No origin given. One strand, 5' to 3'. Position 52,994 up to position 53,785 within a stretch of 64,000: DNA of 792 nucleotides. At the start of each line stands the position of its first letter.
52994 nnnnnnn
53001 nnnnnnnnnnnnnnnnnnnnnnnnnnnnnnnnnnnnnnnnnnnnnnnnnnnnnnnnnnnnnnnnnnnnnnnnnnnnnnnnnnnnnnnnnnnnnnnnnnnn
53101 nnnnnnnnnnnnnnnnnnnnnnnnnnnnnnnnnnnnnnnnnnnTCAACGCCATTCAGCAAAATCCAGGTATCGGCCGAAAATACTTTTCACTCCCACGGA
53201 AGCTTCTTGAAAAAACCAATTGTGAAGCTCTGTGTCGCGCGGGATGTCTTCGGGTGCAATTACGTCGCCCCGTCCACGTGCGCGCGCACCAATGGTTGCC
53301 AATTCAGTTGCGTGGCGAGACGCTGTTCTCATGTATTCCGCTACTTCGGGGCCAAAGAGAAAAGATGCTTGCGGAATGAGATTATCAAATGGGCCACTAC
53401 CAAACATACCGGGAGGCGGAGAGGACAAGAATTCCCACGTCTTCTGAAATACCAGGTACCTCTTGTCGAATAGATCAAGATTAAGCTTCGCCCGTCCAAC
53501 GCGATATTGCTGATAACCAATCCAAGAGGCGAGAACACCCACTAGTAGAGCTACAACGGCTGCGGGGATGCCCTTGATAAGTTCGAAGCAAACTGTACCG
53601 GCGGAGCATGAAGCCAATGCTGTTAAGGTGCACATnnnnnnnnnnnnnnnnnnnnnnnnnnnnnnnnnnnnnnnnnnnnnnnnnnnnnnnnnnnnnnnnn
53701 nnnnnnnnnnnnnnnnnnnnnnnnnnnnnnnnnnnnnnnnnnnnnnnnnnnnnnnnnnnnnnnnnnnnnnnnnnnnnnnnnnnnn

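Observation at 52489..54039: Element cargo: a Rap1a/Tai4-like secreted protein co-oriented with two unknown membrane proteins, a candidate envelope-protection or exclusion module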

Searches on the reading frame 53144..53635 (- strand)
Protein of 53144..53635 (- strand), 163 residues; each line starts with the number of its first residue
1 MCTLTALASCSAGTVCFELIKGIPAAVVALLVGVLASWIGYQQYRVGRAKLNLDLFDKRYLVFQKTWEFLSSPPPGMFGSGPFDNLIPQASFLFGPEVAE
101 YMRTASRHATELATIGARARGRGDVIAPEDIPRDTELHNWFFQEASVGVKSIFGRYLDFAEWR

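Call 4: search_protein_families(library=pfam, proteins=[window:53144-53635:-], max_evalue=1)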
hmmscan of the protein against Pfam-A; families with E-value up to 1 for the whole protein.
window:53144-53635:- (163 aa): 2 families
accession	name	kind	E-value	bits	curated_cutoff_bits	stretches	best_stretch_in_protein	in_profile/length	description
PF04932.20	Wzy_C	-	0.055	13.7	31.7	1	21-94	41-119/149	O-Antigen ligase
PF12301.13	CD99L2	-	0.29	11.8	34.4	1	20-45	118-143/170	CD99 antigen like protein 2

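Call 8: search_protein_families(library=ncbifam, proteins=[window:53144-53635:-], max_evalue=1)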
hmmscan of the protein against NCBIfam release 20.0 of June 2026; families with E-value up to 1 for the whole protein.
window:53144-53635:- (163 aa): 1 family
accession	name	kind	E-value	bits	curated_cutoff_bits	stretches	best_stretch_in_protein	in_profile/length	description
NF033634.1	SLATT_1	domain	0.028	14.4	41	1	4-45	38-78/132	SLATT domain-containing protein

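Call 9: search_protein_families(library=padloc, proteins=[window:53144-53635:-], max_evalue=1)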
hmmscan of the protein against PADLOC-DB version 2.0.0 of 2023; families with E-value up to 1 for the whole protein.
window:53144-53635:- (163 aa): 0 families

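Call 10: search_protein_families(library=phrogs, proteins=[window:53144-53635:-], max_evalue=1)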
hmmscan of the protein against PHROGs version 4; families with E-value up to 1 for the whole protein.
window:53144-53635:- (163 aa): 2 families
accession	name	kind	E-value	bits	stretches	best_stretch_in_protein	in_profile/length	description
phrog_27092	-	unknown function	0.05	14.1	1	22-77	13-69/167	-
phrog_4172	-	unknown function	0.28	12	1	18-48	9-39/101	-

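Call 14: find_homologous_proteins(query=window:53144-53635:-)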
Query window:53144-53635:- (163 aa): 24 proteins with E <= 0.001 among 211 candidates.
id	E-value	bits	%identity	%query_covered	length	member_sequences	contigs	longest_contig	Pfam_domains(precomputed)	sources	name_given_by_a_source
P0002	4.5e-106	370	100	100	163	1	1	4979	-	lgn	-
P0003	2.7e-93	328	87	100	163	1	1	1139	-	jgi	jgi:hypothetical protein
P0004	8.1e-77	274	78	96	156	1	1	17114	-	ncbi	-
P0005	4.9e-67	243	70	94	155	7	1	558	-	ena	-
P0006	3.0e-57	211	59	98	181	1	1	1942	-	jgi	jgi:hypothetical protein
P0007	6.2e-56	206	61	94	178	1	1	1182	-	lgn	-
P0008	9.9e-56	206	59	100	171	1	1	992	-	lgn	-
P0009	6.9e-54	200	54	100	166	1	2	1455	-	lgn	-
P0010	8.9e-50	186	57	97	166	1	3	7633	-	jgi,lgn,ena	-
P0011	3.3e-46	175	50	94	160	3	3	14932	-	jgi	jgi:hypothetical protein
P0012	1.8e-44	169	52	95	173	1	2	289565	-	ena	-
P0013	9.5e-43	164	48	96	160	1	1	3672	-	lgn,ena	-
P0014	2.8e-41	159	48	99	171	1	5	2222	-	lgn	-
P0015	5.7e-37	145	46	95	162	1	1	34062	-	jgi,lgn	jgi:hypothetical protein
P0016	1.2e-36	144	48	89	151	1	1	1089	-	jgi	jgi:hypothetical protein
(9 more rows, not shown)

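Call 15: find_encoding_contigs(protein=P0004, flank=6000, max_places=3)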
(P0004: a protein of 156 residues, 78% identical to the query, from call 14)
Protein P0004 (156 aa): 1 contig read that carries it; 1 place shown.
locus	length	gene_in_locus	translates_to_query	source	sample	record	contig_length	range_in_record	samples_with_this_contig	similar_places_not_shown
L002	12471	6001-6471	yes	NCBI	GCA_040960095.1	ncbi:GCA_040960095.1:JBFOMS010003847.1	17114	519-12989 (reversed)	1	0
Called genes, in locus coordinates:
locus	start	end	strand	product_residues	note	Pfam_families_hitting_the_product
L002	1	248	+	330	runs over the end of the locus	PF03401:TctC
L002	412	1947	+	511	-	PF00206:Lyase_1, PF14698:ASL_C2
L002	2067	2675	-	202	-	PF03401:TctC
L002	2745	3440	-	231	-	PF00027:cNMP_binding, PF13545:HTH_Crp_2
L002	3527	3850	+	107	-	-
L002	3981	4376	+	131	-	PF00501:AMP-binding (weak)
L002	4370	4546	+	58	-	-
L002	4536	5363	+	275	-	PF01925:TauE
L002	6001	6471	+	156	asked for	-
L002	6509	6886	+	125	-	PF16747:Adhesin_E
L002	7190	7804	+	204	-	PF00589:Phage_integrase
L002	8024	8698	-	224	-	-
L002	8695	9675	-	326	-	PF14022:DUF4238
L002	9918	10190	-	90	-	-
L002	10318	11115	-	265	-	PF00005:ABC_tran, PF13555:AAA_29 (weak), PF13304:AAA_21 (faint)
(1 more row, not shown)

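Call 16: find_encoding_contigs(protein=P0012, flank=6000, max_places=3)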
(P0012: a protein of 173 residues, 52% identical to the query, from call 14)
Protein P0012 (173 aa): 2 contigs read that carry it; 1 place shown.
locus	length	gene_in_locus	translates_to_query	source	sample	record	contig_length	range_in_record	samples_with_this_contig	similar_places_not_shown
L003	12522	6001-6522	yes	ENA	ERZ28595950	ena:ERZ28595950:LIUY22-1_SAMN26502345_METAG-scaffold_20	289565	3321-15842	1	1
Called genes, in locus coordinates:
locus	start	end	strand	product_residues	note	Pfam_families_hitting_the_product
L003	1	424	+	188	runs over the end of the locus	PF13279:4HBT_2, PF03061:4HBT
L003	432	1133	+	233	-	PF01618:MotA_ExbB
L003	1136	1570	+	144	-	PF02472:ExbD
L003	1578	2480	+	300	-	PF13103:TonB_2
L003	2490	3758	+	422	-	PF04052:TolB_N, PF26550:Tricorn_2nd, PF23414:Beta-prop_EML_2 (weak), PF07676:PD40 (weak), PF26549:Tricorn_N, PF07676:PD40, PF00930:DPPIV_N, PF07676:PD40, +5 more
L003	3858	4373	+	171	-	PF00691:OmpA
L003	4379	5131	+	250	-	PF13428:TPR_14 (faint), PF16331:TolA_bind_tri, PF13525:YfiO, PF13432:TPR_16, PF13371:TPR_9 (weak), PF13432:TPR_16, PF14559:TPR_19 (weak), PF13174:TPR_6 (weak), +4 more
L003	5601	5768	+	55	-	-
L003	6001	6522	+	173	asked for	-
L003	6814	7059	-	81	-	-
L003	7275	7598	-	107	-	-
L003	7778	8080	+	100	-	PF03992:ABM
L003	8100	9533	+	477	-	PF00929:RNase_T, PF08411:ExoI_SH3, PF26016:ExoI_C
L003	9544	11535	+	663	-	PF07676:PD40 (faint), PF20434:BD-FAE, PF00326:Peptidase_S9, PF01738:DLH (weak)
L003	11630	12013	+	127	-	PF01124:MAPEG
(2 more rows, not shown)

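Call 17: find_encoding_contigs(protein=P0011, flank=6000, max_places=3)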
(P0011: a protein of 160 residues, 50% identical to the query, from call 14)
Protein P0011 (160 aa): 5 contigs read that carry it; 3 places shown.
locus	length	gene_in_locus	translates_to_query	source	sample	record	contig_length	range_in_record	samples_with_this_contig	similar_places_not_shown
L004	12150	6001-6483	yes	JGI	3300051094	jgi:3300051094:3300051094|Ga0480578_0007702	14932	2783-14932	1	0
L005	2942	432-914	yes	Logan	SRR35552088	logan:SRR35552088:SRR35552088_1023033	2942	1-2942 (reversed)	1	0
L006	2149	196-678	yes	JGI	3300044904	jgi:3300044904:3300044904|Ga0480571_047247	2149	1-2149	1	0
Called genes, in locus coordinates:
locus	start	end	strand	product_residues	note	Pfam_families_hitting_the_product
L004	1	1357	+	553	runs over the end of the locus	PF16957:Mal_decarbox_Al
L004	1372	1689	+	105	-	PF06857:ACP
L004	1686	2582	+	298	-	PF01039:Carboxyl_trans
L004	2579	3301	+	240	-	PF06833:MdcE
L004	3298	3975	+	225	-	PF20866:MdcG_N, PF10620:MdcG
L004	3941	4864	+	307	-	PF01874:CitG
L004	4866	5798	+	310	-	PF00698:Acyl_transf_1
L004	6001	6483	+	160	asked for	-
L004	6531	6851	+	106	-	-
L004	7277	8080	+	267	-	PF01925:TauE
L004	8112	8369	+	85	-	-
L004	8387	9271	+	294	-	PF00005:ABC_tran, PF13304:AAA_21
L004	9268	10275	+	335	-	PF12698:ABC2_membrane_3, PF01061:ABC2_membrane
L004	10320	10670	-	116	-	PF00034:Cytochrom_C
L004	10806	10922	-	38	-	-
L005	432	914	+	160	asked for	-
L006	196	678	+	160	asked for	-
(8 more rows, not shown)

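Call 20: find_encoding_contigs(protein=P0003, flank=6000, max_places=3)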
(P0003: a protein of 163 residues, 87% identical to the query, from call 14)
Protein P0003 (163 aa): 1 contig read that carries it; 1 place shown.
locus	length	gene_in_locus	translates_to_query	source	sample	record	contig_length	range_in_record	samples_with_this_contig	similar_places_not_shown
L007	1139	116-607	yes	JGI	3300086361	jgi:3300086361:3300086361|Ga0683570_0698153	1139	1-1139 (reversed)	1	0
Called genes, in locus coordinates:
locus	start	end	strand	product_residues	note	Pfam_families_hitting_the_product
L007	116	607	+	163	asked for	-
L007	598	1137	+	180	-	?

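Call 21: find_encoding_contigs(protein=P0010, flank=6000, max_places=3)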
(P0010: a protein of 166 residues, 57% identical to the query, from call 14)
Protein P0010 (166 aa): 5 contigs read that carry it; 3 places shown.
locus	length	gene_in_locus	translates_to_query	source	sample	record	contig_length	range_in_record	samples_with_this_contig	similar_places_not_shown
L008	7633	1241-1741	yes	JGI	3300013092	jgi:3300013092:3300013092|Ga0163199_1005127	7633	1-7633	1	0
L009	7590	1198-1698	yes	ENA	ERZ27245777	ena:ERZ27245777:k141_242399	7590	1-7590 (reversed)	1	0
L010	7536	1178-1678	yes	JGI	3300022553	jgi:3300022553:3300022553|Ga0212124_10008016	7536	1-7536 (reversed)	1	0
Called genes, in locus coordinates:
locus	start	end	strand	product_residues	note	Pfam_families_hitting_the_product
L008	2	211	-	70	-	?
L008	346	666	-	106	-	PF00563:EAL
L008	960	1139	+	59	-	PF12244:DUF3606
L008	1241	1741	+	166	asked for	-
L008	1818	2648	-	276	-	-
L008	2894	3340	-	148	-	-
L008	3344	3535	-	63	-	-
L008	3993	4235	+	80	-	-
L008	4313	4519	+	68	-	-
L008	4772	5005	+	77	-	-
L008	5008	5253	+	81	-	-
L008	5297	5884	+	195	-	-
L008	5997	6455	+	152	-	-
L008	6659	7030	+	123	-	-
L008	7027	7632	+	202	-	?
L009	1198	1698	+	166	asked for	-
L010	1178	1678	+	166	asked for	-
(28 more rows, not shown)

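Call 22: find_encoding_contigs(protein=P0015, flank=6000, max_places=3)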
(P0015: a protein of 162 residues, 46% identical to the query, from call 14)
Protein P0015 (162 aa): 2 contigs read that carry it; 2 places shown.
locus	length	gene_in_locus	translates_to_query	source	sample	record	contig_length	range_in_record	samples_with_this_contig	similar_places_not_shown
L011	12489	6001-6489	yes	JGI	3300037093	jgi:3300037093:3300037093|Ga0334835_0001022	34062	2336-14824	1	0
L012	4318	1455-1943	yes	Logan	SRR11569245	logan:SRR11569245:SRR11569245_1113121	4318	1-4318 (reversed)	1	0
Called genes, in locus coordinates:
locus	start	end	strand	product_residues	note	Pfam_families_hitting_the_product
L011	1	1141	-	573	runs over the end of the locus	PF02878:PGM_PMM_I, PF02879:PGM_PMM_II, PF02880:PGM_PMM_III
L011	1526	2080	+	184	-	PF04366:Ysc84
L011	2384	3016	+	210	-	PF13545:HTH_Crp_2 (weak)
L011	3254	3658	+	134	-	-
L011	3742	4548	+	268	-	PF09722:Xre_MbcA_ParS_C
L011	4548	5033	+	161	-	PF18143:HAD_SAK_2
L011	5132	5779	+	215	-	PF00589:Phage_integrase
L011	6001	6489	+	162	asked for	-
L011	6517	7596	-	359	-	-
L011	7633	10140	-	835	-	PF10544:T5orf172, PF13455:MUG113 (weak)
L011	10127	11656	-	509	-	PF07669:Eco57I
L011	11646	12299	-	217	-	-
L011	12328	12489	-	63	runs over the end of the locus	-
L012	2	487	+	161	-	PF18143:HAD_SAK_2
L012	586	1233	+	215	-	PF00589:Phage_integrase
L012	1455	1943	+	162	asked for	-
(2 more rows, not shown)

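Call 26: search_solved_structures(query=A1, max_evalue=10)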
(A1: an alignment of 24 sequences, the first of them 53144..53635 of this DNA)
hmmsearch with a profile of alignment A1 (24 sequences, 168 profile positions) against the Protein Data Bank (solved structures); distinct sequences matched with E-value up to 10: 7.
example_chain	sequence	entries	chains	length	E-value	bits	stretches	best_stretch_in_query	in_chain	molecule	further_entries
7udj_H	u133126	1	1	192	0.011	18.7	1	22-82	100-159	De novo designed helical repeat protein RPB_PEW3_R4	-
9cpc_4O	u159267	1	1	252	0.021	17.7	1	80-119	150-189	Ciliary microtubule inner protein 2B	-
9cpc_4M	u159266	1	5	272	0.028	17.3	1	80-119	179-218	Ciliary microtubule inner protein 2B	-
8to0_B6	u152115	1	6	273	0.07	16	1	77-114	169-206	Protein FAM166B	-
7rro_H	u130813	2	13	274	0.11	15.4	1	79-118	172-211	Protein FAM166B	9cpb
7ung_H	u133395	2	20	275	0.5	13.2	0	80-104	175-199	Protein FAM166B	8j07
9c3c_B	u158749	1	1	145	2.1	11.2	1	23-54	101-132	Beta-dystroglycan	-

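Call 27: search_protein_families(library=pfam, alignment_id=A1, max_evalue=0.1)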
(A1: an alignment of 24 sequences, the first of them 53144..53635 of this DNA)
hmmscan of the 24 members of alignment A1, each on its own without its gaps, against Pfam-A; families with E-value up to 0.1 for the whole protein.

A. member 1, window:53144-53635:- (163 aa): 1 family
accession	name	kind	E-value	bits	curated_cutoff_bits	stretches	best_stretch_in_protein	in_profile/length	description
PF04932.20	Wzy_C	-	0.055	13.7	31.7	0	21-94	41-119/149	O-Antigen ligase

B. families by the number of members that match (of 24 scanned): 9 families
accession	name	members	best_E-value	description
PF09335.16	VTT_dom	2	0.031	VTT domain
PF11838.14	ERAP1_C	1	0.009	ERAP1-like C-terminal domain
PF03167.25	UDG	1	0.048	Uracil DNA glycosylase superfamily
PF04932.20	Wzy_C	1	0.055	O-Antigen ligase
PF03386.19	ENOD93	1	0.074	Early nodulin 93 ENOD93 protein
PF18181.6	SLATT_1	1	0.078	SMODS and SLOG-associating 2TM effector domain 1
PF24697.1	DUF7661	1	0.083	Domain of unknown function (DUF7661)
PF20040.4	DUF6442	1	0.09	Family of unknown function (DUF6442)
PF24608.2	PDDEXK_15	1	0.092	Phage putative PDDEXK endonuclease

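Call 35: predict_structure(alignment_id=A1)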
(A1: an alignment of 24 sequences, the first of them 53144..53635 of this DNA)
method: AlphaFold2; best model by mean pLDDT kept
length: 163 residues; sequences in the alignment: 24
mean_pLDDT: 88.2   pTM: 0.71
mean pLDDT of the five models: 88.2, 87.2, 84.4, 84.1, 82.3
residues with pLDDT >= 90: 116; 70-90: 29; 50-70: 11; < 50: 7
segments of 3 or more residues with pLDDT < 50: 1-7
pLDDT, mean of each block of 10 residues (from residue 1): 47 70 92 97 92 91 96 80 92 96 96 95 96 97 96 86 61
secondary structure, 60 per line:
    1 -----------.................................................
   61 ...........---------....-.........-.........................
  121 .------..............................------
elements in order: H12-71 H81-84 H86-94 H96-121 H128-157

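Call 45: find_related_loci(query=A1, collection=genome_contigs, flank=8000)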
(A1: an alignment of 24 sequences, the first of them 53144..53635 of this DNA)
Query A1 (163 aa) in genome_contigs; peptide patterns used: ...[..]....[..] (x = any residue, [..] = any of these).
21 stretches matched a pattern; 15 encode a relative of the query (tblastn E <= 1e-3); 15 distinct loci.
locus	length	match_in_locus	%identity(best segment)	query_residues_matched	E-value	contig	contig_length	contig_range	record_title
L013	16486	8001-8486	50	7-162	9e-50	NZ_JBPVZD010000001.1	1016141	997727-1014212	Ralstonia sp. 24A2 contig_6::contig_6:0-1016141, whole genome shotgun sequence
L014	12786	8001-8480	46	12-163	2e-39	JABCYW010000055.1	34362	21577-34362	MAG: Betaproteobacteria bacterium isolate Inc-BW-H-2-M_MAG61 Ga0210384_10001307, whole genome shotgun sequence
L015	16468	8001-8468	45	14-163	2e-38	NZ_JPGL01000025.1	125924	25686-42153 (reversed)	Burkholderia paludis strain MSh1 contigs25, whole genome shotgun sequence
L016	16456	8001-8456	43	18-163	2e-32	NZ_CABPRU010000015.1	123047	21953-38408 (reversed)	Pandoraea terrigena strain LMG 31013, whole genome shotgun sequence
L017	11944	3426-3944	36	2-163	2e-31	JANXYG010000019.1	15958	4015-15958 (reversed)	MAG: Betaproteobacteria bacterium isolate GL140_3_metabat_338 GL140_3_k141_264861, whole genome shotgun sequence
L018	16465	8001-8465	38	9-163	3e-31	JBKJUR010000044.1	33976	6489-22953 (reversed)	MAG: Methylotenera sp. isolate ant_bin.8 S1Ck117_130222_flag_0_multi_76.0000_len_33976, whole genome shotgun sequence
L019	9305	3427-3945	36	2-163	8e-31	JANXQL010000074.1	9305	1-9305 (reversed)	MAG: Proteobacteria bacterium isolate GL140_5_concoct_220_sub GL140_5_k141_465542, whole genome shotgun sequence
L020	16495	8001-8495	46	5-163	8e-30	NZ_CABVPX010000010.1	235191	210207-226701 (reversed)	Burkholderia arboris isolate LMG 24066, whole genome shotgun sequence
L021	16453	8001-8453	35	15-162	6e-28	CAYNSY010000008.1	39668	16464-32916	MAG TPA_asm: uncultured Methylotenera sp. isolate SRP302447_co1_52 genome assembly, contig: NODE_2830_length_39668_cov_1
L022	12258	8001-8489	35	9-163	2e-27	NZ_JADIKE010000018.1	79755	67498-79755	Dyella flava strain DHOC52 NODE_16_length_79755_cov_109.214975, whole genome shotgun sequence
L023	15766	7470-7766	41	8-107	2e-19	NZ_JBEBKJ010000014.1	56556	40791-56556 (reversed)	MAG: Methyloglobulus sp. isolate TF_21 NODE_237_length_56556_cov_22.318756, whole genome shotgun sequence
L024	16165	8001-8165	58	8-62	5e-17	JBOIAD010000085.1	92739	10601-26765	MAG: Steroidobacteraceae bacterium isolate TC-S_metawrap_bin.199 k127_3924060, whole genome shotgun sequence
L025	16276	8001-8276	37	26-113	2e-10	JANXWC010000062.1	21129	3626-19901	MAG: Hyphomicrobiaceae bacterium isolate GL140_1_metabat_314 GL140_1_k141_588666, whole genome shotgun sequence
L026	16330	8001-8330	29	26-136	7e-10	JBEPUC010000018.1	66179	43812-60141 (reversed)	MAG: Hyphomicrobiales bacterium isolate 22E.concoct.092_sub NODE_373_length_66179_cov_13.059963, whole genome shotgun se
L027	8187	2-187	39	39-98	4e-8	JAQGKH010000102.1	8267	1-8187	MAG: Devosia sp. isolate RYN_506 scaffold_1964762, whole genome shotgun sequence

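Call 78: fold_search(model_id=the predicted structure, library=viral)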
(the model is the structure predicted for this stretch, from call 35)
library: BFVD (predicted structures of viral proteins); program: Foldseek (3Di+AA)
matches with E <= 10: 154; with E <= 0.001: 0
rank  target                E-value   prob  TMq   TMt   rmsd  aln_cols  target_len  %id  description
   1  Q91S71                3.8e-01  0.57  0.34  0.11  25.0       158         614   14  (no name in the UniProt tables at hand)
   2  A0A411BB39            4.5e-01  0.66  0.35  0.32   6.9       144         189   12  (no name in the UniProt tables at hand)
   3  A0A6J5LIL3            5.9e-01  0.28  0.27  0.18  14.8       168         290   12  Uncharacterized protein [uncultured Caudovirales phage]
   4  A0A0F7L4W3            7.0e-01  0.33  0.29  0.36  20.1       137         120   15  Uncharacterized protein [uncultured marine virus]
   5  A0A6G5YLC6            8.2e-01  0.18  0.25  0.21  30.2       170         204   11  (no name in the UniProt tables at hand)
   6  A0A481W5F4            1.3e+00  0.10  0.20  0.15  15.7       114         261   13  Uncharacterized protein [Pseudomonas phage Psa21]
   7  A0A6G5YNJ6            1.6e+00  0.13  0.25  0.30  22.2       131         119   10  (no name in the UniProt tables at hand)
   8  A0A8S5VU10            1.8e+00  0.23  0.33  0.16  29.8       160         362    9  Uncharacterized protein [Ackermannviridae sp.]
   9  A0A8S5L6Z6            1.9e+00  0.30  0.32  0.34  14.5       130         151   15  Uncharacterized protein [Siphoviridae sp. ctnFV5]
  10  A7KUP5                1.9e+00  0.16  0.27  0.10   9.5       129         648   12  (no name in the UniProt tables at hand)
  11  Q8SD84                1.9e+00  0.08  0.20  0.20  18.1       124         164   13  PHIKZ078 [Pseudomonas phage phiKZ]
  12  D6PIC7                2.1e+00  0.16  0.34  0.28  16.9       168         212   12  Internal virion protein [uncultured phage MedDCM-OCT-S08-C41]
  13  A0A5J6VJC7            2.2e+00  0.11  0.23  0.21   8.9       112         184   10  Uncharacterized protein [Megaviridae environmental sample]
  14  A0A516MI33            2.3e+00  0.12  0.25  0.31  10.7       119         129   19  (no name in the UniProt tables at hand)
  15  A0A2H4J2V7            2.5e+00  0.30  0.38  0.50   5.1       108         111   11  Uncharacterized protein (Fragment) [uncultured Caudovirales phage]
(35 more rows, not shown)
